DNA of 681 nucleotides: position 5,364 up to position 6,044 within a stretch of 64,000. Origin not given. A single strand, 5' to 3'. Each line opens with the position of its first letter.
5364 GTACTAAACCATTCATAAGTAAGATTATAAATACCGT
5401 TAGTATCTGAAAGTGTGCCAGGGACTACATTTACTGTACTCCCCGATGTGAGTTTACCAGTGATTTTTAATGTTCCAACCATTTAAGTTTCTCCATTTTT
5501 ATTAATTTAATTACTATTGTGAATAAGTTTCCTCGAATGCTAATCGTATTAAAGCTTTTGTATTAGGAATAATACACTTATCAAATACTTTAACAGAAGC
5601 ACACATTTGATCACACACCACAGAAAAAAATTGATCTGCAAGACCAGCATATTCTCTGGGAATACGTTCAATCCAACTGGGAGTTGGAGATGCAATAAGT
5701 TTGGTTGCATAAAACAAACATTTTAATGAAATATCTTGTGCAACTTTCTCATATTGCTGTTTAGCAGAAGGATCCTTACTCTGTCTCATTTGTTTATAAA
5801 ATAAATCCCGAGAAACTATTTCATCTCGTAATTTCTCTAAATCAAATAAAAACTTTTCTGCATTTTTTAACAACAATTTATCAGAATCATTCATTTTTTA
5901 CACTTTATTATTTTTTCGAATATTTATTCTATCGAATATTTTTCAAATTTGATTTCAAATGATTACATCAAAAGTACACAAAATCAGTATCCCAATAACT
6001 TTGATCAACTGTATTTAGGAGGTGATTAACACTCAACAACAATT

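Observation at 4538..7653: pmoC is the terminal gene of an operon with a complete two-component system and a T1SS-signal adhesin-like protein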

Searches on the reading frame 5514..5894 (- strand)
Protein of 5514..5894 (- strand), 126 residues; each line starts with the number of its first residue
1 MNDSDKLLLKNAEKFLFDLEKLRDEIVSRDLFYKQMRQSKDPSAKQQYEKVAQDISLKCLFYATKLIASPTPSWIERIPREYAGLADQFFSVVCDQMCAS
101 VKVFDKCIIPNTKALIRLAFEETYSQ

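Call 3: search_protein_families(library=pfam, proteins=[window:5514-5894:-], max_evalue=0.1)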
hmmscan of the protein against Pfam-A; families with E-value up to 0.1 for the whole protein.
window:5514-5894:- (126 aa): 0 families

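Call 4: search_protein_families(library=ncbifam, proteins=[window:5514-5894:-], max_evalue=0.1)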
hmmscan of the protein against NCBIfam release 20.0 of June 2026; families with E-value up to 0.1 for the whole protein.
window:5514-5894:- (126 aa): 0 families

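Call 30: find_encoding_contigs(protein=window:5514-5894:-, flank=3000, max_places=6)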
Protein window:5514-5894:- (126 aa): 13 contigs read that carry it; 6 places shown.
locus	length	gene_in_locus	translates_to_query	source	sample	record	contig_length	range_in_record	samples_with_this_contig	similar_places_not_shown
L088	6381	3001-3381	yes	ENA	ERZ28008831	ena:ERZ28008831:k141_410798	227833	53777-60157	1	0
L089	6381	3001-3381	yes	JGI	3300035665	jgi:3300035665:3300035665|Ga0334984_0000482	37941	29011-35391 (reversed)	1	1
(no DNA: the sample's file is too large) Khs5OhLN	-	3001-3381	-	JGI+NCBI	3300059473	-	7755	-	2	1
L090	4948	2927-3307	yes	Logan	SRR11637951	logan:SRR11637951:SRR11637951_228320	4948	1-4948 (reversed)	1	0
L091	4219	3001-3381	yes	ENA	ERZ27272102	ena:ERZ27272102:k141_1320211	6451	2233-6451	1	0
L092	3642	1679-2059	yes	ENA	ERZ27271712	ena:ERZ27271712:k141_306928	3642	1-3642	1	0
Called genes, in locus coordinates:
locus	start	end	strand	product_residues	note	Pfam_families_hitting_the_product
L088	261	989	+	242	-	-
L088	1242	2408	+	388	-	PF00512:HisKA (weak), PF02518:HATPase_c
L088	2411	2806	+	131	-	PF00072:Response_reg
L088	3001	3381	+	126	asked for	-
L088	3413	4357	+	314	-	-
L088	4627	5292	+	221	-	PF04896:AmoC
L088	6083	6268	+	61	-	-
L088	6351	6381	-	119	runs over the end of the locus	-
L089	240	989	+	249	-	-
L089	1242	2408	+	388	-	PF13426:PAS_9 (faint), PF00512:HisKA (weak), PF02518:HATPase_c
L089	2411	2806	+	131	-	PF00072:Response_reg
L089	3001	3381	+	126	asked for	-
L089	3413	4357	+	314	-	-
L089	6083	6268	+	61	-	-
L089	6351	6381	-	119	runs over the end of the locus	-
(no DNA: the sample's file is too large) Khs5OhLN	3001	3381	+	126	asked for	-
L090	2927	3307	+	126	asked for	-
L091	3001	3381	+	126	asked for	-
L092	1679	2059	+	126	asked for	-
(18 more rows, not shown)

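Call 32: search_protein_families(library=phrogs, proteins=[window:5514-5894:-], max_evalue=0.001)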
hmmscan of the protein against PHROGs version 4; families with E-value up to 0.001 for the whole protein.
window:5514-5894:- (126 aa): 0 families

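Call 51: search_protein_representatives(protein=window:5514-5894:-)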
Query: 126 residues. Proteins with E-value up to 0.001 (for the whole library): 4; up to 1e-10: 3; up to 1e-30: 0. The best 4 are listed.
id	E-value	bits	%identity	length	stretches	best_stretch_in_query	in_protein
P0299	2.3e-19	86.0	35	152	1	6-121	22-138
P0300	9.1e-14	68.0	100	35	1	92-126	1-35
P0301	1.1e-12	64.5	35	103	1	22-119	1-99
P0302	4.3e-05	40.0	51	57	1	1-45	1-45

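Call 85: predict_structure(alignment_id=A5)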
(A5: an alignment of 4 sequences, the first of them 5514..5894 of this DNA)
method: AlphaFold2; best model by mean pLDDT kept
length: 126 residues; sequences in the alignment: 4
mean_pLDDT: 87.1   pTM: 0.78
mean pLDDT of the five models: 87.1, 65.4, 63.1, 62.7, 61.2
residues with pLDDT >= 90: 61; 70-90: 60; 50-70: 3; < 50: 2
segments of 3 or more residues with pLDDT < 50: none
pLDDT, mean of each block of 10 residues (from residue 1): 88 93 93 93 93 92 85 86 83 80 89 90 56
secondary structure, 60 per line:
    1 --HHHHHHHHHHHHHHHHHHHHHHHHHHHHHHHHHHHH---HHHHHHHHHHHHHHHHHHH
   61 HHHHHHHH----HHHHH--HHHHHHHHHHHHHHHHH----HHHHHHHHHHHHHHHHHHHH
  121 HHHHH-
elements in order: H3-38 H42-68 H73-77 H80-96 H101-125

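Call 89: fold_search(model_id=the predicted structure, library=pdb)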
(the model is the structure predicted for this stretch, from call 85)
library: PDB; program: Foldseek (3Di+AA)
matches with E <= 10: 262; with E <= 0.001: 0
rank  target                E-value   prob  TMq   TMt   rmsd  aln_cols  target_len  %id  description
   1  8bsb_B                2.3e-01  0.80  0.43  0.35  11.9       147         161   12  Vc1313-LBD bound to D-lysine (released 2023-06-07)
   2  8bsb_A                2.8e-01  0.77  0.41  0.34  11.6       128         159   12  Vc1313-LBD bound to D-lysine (released 2023-06-07)
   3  8bsa_A                2.8e-01  0.38  0.30  0.25  13.4       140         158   11  Vc1313-LBD bound to D-arginine (released 2023-06-07)
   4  8bsa_B                3.1e-01  0.80  0.43  0.35  11.5       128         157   12  Vc1313-LBD bound to D-arginine (released 2023-06-07)
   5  6dg6_A                4.0e-01  0.82  0.36  0.44   9.5       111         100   12  Structure of a de novo designed Interleukin-2/Interleukin-15 mimetic (released 2019-01-16)
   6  1szi                  4.2e-01  0.41  0.30  0.22   9.0       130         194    9  Crystal Structure of the C-terminus of TIP47 (released 2004-07-27)
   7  1t6i_A                5.8e-01  0.80  0.42  0.45   5.6       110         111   14  Nickel Superoxide Dismutase (NiSOD) Apo Structure (released 2004-07-13)
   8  5a7d_N                6.7e-01  0.41  0.39  0.19  13.9       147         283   11  Tetrameric assembly of LGN with Inscuteable (released 2016-08-03)
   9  4k0d_B                7.1e-01  0.57  0.43  0.38   9.0       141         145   11  Periplasmic sensor domain of sensor histidine kinase, Adeh_2942 (released 2013-06-12)
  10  3cax                  7.9e-01  0.25  0.29  0.13   9.4       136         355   10  Crystal structure of uncharacterized protein PF0695 (released 2008-03-18)
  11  5a7d_Q                8.8e-01  0.47  0.39  0.18  12.2       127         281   12  Tetrameric assembly of LGN with Inscuteable (released 2016-08-03)
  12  7wrm_A                8.8e-01  0.21  0.28  0.26  12.5       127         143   15  The malate-bound dimer of chemoreceptor MCP2201 ligand binding domain (released 2023-01-04)
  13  6dg6_D                9.2e-01  0.38  0.33  0.40   8.8       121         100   15  Structure of a de novo designed Interleukin-2/Interleukin-15 mimetic (released 2019-01-16)
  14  9m08_C                9.7e-01  0.51  0.41  0.35  13.4       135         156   12  Structure of outer membrane lipoprotein QseG and histidine kinase QseE complex (released 2025-11-19)
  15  7jh6_A                1.0e+00  0.16  0.29  0.21  13.6       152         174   18  De novo designed two-domain di-Zn(II) and porphyrin-binding protein (released 2020-12-09)
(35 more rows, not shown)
